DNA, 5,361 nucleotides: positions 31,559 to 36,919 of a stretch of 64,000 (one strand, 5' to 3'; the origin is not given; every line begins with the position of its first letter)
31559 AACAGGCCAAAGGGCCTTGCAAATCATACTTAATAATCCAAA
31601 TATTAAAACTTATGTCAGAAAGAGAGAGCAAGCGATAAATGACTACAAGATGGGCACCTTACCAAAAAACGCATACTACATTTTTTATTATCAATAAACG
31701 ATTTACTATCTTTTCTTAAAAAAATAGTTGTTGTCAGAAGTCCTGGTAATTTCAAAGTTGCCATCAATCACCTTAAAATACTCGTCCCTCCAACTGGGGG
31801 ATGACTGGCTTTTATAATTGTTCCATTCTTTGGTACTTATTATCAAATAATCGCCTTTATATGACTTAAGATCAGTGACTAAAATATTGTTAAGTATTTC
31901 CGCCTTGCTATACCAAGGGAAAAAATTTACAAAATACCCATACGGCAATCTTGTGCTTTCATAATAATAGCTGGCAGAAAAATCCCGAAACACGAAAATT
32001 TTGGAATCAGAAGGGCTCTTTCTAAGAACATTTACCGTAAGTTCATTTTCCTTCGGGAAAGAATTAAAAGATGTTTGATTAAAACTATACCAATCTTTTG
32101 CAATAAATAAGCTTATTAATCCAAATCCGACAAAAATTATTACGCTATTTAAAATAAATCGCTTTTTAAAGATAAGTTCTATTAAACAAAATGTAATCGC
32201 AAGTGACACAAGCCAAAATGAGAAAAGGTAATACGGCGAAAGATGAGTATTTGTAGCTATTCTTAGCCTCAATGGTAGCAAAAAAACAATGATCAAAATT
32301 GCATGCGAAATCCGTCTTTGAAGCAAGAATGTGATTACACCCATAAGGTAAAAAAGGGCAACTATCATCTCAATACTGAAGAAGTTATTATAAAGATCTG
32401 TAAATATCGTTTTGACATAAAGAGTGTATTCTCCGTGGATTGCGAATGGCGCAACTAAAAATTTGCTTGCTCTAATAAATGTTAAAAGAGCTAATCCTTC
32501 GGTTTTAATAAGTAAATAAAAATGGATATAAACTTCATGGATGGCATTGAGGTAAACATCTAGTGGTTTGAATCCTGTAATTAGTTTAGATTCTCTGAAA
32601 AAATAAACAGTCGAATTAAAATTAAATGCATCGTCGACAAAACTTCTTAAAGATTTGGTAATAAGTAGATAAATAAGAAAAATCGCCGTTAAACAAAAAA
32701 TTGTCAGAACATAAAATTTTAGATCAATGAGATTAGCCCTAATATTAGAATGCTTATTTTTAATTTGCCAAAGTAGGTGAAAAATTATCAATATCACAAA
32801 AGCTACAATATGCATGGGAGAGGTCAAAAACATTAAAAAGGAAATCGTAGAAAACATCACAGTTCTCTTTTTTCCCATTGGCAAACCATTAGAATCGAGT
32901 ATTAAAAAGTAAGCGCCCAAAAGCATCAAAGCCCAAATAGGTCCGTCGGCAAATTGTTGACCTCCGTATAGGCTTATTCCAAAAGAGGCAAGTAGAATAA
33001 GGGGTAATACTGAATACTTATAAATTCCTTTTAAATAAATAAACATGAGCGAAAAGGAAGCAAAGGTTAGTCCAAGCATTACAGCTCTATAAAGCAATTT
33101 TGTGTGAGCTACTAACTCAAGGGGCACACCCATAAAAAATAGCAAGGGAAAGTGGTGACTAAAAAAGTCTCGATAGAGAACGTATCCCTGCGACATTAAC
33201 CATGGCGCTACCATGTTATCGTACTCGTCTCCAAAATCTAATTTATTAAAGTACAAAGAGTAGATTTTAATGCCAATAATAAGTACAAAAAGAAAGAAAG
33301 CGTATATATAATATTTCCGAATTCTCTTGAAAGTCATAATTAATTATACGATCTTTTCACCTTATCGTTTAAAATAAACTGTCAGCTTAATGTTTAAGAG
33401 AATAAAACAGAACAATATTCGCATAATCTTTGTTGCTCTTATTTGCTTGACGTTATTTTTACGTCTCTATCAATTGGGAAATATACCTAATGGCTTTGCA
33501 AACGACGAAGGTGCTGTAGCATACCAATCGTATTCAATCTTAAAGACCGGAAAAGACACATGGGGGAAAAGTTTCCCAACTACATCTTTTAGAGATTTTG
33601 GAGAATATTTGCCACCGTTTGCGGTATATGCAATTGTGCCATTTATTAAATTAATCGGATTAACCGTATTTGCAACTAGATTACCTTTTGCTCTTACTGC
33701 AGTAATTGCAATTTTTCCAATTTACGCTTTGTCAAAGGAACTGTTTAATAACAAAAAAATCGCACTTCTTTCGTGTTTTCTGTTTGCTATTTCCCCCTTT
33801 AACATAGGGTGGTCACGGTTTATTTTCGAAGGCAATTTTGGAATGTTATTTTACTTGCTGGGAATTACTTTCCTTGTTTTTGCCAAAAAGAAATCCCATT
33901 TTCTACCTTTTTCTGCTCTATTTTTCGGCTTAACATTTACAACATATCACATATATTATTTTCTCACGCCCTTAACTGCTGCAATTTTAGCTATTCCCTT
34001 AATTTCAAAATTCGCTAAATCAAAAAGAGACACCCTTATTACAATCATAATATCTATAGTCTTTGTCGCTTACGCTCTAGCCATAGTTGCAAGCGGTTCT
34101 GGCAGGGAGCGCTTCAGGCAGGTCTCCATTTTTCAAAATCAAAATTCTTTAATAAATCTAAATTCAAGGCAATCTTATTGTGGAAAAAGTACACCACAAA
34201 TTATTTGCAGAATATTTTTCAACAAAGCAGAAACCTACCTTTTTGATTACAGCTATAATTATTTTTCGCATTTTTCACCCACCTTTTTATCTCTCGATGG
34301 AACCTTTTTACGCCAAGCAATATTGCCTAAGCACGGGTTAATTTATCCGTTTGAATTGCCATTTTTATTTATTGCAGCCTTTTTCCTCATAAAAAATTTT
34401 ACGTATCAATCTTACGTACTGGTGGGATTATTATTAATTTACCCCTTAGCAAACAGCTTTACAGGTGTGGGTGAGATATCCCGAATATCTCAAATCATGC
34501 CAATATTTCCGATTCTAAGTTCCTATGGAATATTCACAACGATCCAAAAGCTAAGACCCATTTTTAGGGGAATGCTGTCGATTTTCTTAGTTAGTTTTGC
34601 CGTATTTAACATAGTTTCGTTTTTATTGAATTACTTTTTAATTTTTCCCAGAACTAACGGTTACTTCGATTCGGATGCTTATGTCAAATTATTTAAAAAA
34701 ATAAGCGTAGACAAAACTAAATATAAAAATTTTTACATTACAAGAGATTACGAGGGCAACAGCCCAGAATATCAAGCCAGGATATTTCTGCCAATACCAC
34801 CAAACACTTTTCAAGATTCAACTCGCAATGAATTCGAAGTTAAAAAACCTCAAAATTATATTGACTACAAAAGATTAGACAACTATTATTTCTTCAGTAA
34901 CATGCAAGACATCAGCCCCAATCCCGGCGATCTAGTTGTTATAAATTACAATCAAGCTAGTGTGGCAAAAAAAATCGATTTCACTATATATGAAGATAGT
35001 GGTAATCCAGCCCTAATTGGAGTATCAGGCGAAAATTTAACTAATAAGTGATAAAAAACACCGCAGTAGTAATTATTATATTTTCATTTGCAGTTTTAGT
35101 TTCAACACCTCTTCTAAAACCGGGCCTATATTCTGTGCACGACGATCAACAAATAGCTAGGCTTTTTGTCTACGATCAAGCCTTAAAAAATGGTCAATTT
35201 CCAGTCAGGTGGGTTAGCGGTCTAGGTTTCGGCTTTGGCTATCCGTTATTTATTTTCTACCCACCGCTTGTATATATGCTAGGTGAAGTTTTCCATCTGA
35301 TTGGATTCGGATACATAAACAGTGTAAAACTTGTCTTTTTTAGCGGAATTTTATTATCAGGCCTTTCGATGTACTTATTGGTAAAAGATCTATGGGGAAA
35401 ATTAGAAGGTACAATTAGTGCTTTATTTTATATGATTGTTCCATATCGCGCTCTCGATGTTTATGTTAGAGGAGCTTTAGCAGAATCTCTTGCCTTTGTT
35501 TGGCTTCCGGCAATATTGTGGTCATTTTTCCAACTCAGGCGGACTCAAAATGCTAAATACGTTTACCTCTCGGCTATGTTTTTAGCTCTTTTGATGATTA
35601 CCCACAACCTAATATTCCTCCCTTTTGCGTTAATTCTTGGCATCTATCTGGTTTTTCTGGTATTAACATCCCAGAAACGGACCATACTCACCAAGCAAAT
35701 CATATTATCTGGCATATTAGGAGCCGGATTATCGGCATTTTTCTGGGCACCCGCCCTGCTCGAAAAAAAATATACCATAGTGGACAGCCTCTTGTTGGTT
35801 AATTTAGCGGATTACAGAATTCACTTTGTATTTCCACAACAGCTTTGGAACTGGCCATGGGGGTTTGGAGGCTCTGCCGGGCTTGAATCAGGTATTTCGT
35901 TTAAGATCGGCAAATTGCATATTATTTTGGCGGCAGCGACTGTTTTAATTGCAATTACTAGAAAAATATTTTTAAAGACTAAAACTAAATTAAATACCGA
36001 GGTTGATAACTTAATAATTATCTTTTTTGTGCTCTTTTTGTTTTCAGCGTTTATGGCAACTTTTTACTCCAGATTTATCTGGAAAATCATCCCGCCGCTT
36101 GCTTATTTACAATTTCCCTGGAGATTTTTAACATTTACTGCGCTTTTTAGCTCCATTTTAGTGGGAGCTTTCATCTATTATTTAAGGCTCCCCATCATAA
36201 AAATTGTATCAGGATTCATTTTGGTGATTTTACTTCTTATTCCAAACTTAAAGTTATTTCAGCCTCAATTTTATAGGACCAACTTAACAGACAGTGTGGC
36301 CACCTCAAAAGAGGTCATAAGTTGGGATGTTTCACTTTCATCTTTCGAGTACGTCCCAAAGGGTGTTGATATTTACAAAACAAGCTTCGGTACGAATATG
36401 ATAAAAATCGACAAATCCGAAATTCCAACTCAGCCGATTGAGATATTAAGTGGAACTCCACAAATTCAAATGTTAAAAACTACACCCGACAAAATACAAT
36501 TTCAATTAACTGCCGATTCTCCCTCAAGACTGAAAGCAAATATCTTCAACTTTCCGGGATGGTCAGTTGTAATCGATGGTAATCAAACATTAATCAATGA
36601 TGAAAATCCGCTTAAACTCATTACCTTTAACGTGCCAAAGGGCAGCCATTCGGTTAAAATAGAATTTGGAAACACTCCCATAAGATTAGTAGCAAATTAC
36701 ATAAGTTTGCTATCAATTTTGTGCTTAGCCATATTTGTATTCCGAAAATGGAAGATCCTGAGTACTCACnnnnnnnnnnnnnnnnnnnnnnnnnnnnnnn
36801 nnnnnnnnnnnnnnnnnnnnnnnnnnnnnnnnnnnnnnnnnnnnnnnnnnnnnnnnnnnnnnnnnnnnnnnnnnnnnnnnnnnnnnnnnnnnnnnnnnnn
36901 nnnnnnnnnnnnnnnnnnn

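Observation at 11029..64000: A 53-kb envelope glycosylation island built from iterated modules of Dpm1-like GT2 plus GT-C transferase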

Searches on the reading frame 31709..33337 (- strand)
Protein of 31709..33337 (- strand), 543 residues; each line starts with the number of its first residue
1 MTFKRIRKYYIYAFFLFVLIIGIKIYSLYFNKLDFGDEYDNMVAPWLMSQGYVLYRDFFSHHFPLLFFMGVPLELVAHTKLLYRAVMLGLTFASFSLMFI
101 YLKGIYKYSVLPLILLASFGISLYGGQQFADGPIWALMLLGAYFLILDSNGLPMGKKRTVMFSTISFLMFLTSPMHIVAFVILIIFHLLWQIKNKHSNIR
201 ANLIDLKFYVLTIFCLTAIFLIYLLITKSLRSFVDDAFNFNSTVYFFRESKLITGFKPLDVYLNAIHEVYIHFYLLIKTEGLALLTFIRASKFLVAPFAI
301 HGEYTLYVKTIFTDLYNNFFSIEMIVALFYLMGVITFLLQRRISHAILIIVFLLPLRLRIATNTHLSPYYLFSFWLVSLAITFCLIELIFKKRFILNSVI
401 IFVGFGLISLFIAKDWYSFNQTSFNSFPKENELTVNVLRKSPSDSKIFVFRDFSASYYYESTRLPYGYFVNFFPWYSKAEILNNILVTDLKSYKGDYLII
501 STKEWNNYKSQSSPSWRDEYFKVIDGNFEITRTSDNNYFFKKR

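Call 4: search_protein_families(library=pfam, proteins=[window:31709-33337:-], max_evalue=0.01)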
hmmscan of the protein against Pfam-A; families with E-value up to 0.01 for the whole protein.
window:31709-33337:- (543 aa): 0 families

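Call 17: search_protein_families(library=ncbifam, proteins=[window:31709-33337:-], max_evalue=0.01)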
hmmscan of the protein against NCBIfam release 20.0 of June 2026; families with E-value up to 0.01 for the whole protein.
window:31709-33337:- (543 aa): 0 families

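Call 34: find_homologous_proteins(query=window:31709-33337:-, max_evalue=0.00001)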
Query window:31709-33337:- (543 aa): 19 proteins with E <= 0.00001 among 8000 candidates.
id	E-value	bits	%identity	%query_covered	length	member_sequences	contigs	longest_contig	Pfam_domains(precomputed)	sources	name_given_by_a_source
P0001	0.0e+0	1188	100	100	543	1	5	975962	-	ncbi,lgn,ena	-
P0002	1.0e-252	858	69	100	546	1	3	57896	-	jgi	-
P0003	7.3e-245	832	70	99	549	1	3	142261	-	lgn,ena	-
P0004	1.0e-204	700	59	100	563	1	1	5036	-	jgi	jgi:hypothetical protein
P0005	6.6e-202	690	59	96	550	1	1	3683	-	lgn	-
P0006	3.3e-199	681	58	99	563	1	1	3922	-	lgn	-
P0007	2.2e-196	672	55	99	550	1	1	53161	-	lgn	-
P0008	4.5e-194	665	56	96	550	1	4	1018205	-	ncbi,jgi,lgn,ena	-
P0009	3.4e-191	655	55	99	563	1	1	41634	-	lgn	-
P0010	2.9e-134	467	43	99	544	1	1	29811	-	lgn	-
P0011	1.8e-123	432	43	97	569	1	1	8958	-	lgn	-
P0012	3.2e-121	424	42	97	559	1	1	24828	-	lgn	-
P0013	9.6e-120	419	42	95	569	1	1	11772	-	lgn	-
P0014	1.1e-118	416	42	96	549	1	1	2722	-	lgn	-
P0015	9.5e-118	413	39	94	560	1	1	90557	-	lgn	-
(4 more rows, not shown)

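Call 44: search_protein_families(library=pfam, proteins=[window:31709-33337:-], max_evalue=1)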
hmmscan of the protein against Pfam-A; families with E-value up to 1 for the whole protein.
window:31709-33337:- (543 aa): 1 family
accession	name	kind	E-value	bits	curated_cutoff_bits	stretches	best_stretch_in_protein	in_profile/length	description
PF02706.20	Wzz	-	0.85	10.4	25.5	1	388-418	12-42/91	Chain length determinant protein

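Call 45: predict_structure(alignment_id=A3)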
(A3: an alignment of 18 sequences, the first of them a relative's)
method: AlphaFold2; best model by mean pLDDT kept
length: 543 residues; sequences in the alignment: 18
mean_pLDDT: 82.8   pTM: 0.83
mean pLDDT of the five models: 82.8, 81.3, 78.1, 78.0, 77.6
residues with pLDDT >= 90: 219; 70-90: 217; 50-70: 100; < 50: 7
segments of 3 or more residues with pLDDT < 50: 73-75, 424-426
pLDDT, mean of each block of 10 residues (from residue 1): 69 94 88 60 66 64 59 54 81 93 93 94 70 88 92 92 93 86 93 87 94 94 85 78 63 60 77 90 91 75 83 92 94 94 91 81 80 96 94 91 96 85 58 87 84 75 76 71 86 86 89 78 91 87 86
secondary structure, 60 per line:
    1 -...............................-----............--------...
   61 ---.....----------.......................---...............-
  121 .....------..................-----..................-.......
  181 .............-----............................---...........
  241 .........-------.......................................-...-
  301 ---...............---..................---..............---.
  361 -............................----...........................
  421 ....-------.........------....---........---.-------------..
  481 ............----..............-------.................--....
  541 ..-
elements in order: H2-32 H38-49 H64-68 H79-101 H105-119 H121-125 H132-149 H155-172 H174-193 H199-226 H230-249 H257-295 H304-318 H322-339 H343-356 H363-389 H394-424 H432-440 E447-450 H454-461 H479-492 E497-501 H502-510 H518-527 E528-534 E537-542

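Call 80: search_protein_representatives(alignment_id=A3)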
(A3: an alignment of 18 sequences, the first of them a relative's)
Query: 18 sequences, 550 profile positions. Proteins with E-value up to 0.001 (for the whole library): 864; up to 1e-10: 203; up to 1e-30: 20. The best 150 are listed.
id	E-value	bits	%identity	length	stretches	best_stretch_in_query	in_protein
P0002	2.3e-241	818.6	-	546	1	6-547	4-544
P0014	1.8e-223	759.6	-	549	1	11-548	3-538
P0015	1.2e-219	747.0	-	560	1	3-549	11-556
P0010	6.8e-216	734.6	-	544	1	4-546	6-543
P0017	2.1e-208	709.8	-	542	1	7-548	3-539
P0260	1.3e-183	628.1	-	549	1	7-547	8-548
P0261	7.7e-183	625.5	-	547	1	7-547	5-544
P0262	1.4e-168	578.4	-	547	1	7-547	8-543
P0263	8.9e-145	499.8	-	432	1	115-546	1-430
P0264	1.3e-103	364.0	-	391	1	179-540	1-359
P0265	2.9e-96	339.7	-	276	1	286-547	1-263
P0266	1.2e-68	248.5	-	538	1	16-547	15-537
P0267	8.1e-65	235.9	-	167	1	5-160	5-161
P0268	2.9e-48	181.3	-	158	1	399-548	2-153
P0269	1.1e-44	169.5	-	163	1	415-544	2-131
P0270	6.6e-35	137.2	-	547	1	4-527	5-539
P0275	4.9e-29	117.8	-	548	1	16-511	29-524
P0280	1.2e-27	113.2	-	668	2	7-251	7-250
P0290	9.8e-24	100.3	-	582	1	18-503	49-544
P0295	3.2e-22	95.3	-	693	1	15-267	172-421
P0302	1.1e-20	90.3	-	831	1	13-249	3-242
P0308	8.7e-20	87.3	-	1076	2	14-248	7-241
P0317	3.4e-18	82.0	-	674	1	7-257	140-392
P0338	4.6e-16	75.0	-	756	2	16-251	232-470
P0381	1.7e-13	66.5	-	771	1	19-262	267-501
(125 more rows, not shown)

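Call 81: search_protein_families(library=pfam, proteins=[P0270, P0275, P0280, P0295, P0302, P0308, P0317, P0338, P0381, P0290], max_evalue=0.001)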
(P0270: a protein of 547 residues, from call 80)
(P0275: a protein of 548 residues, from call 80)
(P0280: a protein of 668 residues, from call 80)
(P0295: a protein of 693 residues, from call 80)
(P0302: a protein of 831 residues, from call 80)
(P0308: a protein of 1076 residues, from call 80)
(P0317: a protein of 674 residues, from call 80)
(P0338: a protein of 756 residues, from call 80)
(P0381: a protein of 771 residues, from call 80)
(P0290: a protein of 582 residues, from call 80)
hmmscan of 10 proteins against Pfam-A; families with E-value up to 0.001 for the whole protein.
P0270 (547 aa): 0 families

P0275 (548 aa): 0 families

P0280 (668 aa): 0 families

P0295 (693 aa): 0 families

P0302 (831 aa): 0 families

P0308 (1076 aa): 1 family
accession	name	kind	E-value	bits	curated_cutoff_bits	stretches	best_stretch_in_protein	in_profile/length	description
PF07705.17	CARDB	-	6.3e-11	42.8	22.7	1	841-940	10-99/101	CARDB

P0317 (674 aa): 1 family
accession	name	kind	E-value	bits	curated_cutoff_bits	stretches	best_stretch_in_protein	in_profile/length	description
PF04138.20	GtrA_DPMS_TM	-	6.3e-23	81.6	26.1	1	18-131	2-117/117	GtrA/DPMS, transmembrane domain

P0338 (756 aa): 0 families

P0381 (771 aa): 0 families

P0290 (582 aa): 0 families

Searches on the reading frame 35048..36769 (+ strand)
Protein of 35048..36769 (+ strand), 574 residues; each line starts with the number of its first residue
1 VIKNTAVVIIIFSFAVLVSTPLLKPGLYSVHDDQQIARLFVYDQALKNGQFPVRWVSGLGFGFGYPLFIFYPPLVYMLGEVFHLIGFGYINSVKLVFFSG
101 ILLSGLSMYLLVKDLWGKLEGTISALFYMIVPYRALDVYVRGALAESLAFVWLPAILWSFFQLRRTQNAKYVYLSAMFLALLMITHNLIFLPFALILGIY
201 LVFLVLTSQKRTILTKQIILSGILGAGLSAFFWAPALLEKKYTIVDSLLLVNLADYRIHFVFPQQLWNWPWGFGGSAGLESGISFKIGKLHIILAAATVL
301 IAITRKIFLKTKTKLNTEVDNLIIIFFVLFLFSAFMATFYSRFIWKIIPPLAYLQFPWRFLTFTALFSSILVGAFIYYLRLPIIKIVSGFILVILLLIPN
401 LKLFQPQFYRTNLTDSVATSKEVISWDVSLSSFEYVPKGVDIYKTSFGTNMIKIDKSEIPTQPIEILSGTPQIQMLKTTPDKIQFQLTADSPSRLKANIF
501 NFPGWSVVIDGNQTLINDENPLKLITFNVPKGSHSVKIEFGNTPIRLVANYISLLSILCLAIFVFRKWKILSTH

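Call 5: search_protein_families(library=pfam, proteins=[window:35048-36769:+], max_evalue=0.01)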
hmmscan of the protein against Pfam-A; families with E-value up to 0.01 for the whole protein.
window:35048-36769:+ (574 aa): 1 family
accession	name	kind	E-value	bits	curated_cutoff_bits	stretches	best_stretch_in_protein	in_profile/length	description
PF10131.15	PTPS_related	-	0.0018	17.3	26.4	1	69-418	2-321/621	6-pyruvoyl-tetrahydropterin synthase related domain; membrane protein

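Call 17: search_protein_families(library=ncbifam, proteins=[window:35048-36769:+], max_evalue=0.01)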
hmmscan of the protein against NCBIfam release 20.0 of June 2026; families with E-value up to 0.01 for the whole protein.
window:35048-36769:+ (574 aa): 0 families
